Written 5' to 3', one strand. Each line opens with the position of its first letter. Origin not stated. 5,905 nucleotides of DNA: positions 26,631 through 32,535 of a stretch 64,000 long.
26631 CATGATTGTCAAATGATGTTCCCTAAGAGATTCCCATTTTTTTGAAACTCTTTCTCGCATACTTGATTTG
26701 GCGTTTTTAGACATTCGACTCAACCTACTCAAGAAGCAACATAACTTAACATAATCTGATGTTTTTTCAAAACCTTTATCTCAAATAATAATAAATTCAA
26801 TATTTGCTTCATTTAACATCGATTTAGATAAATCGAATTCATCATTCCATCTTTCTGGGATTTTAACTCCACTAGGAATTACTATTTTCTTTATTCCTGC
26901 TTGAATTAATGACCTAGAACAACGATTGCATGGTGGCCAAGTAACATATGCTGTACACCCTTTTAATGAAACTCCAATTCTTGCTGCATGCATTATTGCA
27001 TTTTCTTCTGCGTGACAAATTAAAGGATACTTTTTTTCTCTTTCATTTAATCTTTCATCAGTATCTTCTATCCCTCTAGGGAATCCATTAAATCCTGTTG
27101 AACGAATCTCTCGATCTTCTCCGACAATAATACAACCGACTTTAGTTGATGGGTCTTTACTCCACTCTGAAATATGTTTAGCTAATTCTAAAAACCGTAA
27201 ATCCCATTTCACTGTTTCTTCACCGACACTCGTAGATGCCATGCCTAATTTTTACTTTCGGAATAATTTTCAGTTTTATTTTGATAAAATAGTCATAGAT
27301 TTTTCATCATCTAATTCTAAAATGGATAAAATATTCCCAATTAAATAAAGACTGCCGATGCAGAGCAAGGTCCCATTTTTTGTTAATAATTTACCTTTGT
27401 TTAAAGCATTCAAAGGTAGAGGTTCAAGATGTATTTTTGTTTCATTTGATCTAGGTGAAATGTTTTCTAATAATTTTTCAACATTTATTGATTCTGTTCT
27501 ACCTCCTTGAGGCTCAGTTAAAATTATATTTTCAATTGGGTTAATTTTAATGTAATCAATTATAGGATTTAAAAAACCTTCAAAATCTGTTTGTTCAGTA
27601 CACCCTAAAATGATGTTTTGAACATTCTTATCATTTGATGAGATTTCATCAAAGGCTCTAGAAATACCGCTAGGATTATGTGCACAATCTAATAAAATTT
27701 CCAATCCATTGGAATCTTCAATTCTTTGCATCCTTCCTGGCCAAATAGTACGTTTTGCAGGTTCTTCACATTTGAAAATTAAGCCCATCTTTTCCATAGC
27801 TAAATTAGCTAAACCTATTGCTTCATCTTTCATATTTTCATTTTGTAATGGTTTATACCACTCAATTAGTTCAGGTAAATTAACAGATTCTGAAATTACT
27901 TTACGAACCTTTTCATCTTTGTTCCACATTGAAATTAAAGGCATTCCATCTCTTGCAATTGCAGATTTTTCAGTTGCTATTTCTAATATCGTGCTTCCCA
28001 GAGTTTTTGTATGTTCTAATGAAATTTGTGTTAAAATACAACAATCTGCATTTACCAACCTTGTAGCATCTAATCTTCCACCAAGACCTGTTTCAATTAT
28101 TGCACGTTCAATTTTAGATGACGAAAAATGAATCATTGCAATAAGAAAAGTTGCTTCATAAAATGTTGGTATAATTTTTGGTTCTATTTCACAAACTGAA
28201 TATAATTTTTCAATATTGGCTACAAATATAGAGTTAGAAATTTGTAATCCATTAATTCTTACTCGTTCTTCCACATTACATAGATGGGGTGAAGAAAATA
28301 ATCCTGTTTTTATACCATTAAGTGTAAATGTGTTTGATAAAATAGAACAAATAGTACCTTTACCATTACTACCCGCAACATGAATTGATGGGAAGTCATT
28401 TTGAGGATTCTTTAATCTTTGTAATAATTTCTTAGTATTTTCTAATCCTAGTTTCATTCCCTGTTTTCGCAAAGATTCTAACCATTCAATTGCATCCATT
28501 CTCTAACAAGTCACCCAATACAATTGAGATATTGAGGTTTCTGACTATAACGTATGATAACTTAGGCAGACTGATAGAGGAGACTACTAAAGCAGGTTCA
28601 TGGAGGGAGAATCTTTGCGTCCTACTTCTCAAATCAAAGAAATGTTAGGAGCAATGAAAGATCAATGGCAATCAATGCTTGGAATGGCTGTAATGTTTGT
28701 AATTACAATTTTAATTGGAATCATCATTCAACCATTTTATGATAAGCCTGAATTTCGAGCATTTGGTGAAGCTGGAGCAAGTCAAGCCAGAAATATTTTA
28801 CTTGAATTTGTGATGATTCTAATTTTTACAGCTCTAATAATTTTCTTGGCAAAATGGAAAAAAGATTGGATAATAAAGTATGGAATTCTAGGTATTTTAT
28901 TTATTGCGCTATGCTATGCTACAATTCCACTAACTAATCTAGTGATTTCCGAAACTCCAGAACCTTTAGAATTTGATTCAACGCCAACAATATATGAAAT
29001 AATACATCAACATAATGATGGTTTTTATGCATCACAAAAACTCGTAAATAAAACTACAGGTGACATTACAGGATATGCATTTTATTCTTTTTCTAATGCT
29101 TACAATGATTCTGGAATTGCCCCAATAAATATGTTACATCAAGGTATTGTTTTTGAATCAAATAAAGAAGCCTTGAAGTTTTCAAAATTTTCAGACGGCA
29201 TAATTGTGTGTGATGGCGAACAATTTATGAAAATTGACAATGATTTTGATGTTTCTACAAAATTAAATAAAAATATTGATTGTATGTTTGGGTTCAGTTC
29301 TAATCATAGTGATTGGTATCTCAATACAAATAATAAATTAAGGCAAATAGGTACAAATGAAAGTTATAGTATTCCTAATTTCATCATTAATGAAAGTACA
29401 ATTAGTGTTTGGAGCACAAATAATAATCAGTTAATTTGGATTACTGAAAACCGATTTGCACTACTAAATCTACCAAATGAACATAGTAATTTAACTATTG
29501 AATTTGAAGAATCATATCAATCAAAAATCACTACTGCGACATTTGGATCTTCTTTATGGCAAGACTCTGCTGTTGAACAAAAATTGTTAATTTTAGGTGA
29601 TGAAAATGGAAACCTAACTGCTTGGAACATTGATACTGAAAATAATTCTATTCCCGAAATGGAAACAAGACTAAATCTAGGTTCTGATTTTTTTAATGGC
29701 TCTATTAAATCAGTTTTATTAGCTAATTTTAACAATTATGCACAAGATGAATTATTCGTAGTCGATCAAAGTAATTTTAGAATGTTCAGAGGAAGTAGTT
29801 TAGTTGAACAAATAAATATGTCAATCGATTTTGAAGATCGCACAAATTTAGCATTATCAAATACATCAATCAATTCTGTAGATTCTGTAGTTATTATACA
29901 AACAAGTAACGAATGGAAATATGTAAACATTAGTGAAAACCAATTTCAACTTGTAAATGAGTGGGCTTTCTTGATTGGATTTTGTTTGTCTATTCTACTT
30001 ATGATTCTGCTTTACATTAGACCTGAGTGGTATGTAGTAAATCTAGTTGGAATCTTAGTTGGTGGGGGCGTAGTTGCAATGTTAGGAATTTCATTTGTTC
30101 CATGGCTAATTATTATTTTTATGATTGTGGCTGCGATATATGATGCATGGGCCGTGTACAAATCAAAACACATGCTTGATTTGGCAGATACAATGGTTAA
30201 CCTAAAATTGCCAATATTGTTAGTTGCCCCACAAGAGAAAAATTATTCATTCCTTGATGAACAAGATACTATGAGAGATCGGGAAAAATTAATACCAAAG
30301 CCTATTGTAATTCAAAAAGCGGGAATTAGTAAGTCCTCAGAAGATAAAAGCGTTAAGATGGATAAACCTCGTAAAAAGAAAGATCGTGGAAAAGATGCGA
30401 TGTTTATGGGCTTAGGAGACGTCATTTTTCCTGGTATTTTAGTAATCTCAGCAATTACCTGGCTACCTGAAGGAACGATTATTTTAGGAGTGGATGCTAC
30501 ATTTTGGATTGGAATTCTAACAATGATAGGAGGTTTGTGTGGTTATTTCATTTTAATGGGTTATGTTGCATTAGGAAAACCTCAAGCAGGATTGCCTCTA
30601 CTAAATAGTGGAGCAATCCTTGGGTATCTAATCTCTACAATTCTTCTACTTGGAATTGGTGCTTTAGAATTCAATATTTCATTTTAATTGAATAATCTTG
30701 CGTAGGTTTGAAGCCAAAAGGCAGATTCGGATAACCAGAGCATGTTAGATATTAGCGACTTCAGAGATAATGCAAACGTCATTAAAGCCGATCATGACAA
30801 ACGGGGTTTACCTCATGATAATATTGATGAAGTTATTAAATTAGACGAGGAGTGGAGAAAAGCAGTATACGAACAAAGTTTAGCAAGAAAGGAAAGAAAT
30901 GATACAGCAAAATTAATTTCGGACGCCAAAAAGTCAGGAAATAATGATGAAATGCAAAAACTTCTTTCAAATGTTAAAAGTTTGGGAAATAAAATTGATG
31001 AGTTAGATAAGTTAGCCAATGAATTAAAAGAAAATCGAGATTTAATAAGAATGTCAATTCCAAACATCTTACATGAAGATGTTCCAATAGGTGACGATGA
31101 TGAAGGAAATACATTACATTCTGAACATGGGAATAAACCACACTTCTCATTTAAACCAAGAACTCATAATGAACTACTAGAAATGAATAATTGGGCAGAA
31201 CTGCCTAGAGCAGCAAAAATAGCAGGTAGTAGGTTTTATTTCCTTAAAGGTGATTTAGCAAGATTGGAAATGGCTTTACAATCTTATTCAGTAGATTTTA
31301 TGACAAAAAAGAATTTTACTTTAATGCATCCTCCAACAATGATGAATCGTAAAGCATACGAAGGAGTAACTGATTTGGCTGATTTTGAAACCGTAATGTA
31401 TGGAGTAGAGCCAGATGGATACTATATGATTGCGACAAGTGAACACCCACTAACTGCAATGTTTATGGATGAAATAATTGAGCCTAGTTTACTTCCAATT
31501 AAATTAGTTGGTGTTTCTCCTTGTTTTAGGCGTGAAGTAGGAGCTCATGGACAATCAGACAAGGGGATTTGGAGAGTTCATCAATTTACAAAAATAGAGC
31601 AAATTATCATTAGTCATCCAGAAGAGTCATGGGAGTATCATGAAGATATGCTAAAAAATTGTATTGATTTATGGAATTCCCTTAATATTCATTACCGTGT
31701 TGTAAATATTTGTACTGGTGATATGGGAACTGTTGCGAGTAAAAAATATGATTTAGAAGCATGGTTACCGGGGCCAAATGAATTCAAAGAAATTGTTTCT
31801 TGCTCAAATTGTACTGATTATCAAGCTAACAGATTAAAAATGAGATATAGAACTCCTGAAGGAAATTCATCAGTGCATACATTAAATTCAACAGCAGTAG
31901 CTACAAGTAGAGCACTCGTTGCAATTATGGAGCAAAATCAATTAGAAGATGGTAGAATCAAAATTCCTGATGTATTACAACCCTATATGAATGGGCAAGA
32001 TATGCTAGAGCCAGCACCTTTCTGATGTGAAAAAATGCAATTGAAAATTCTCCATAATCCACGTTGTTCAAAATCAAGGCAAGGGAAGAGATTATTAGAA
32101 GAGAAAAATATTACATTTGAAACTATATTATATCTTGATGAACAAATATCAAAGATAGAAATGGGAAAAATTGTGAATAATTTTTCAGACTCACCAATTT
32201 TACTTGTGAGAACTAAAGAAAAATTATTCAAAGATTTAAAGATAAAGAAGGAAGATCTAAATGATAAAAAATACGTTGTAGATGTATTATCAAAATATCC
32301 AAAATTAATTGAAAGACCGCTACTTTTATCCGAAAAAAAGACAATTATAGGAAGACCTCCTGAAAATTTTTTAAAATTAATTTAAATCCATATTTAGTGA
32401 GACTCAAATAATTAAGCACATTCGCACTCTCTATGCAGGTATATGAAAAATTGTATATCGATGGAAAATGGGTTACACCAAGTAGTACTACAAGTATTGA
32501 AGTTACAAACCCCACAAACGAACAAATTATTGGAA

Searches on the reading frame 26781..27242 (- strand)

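Call 72: search_protein_families(library=pfam, proteins=[window:26781-27242:-], max_evalue=0.01)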
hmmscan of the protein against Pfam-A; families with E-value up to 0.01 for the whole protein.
window:26781-27242:- (153 aa): 4 families
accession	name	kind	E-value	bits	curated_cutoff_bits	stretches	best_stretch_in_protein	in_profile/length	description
PF00383.29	dCMP_cyt_deam_1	-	2.8e-24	85.4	25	1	12-122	2-100/102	Cytidine and deoxycytidylate deaminase zinc-binding region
PF14437.12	MafB19-deam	-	3.4e-16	59.9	27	1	17-123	7-100/142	MafB19-like deaminase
PF08210.17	APOBEC_N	-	0.0045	17.5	25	1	71-115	44-88/170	APOBEC-like N-terminal domain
PF18771.7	APOBEC3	-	0.0065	17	27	1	76-114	31-72/137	APOBEC3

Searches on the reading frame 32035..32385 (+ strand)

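Call 72: search_protein_families(library=pfam, proteins=[window:32035-32385:+], max_evalue=0.01)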
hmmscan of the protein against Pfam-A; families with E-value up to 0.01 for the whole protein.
window:32035-32385:+ (116 aa): 1 family
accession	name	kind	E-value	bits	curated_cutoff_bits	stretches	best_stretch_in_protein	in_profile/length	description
PF03960.21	ArsC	-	3.8e-15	56.4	24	1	6-114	1-78/79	ArsC family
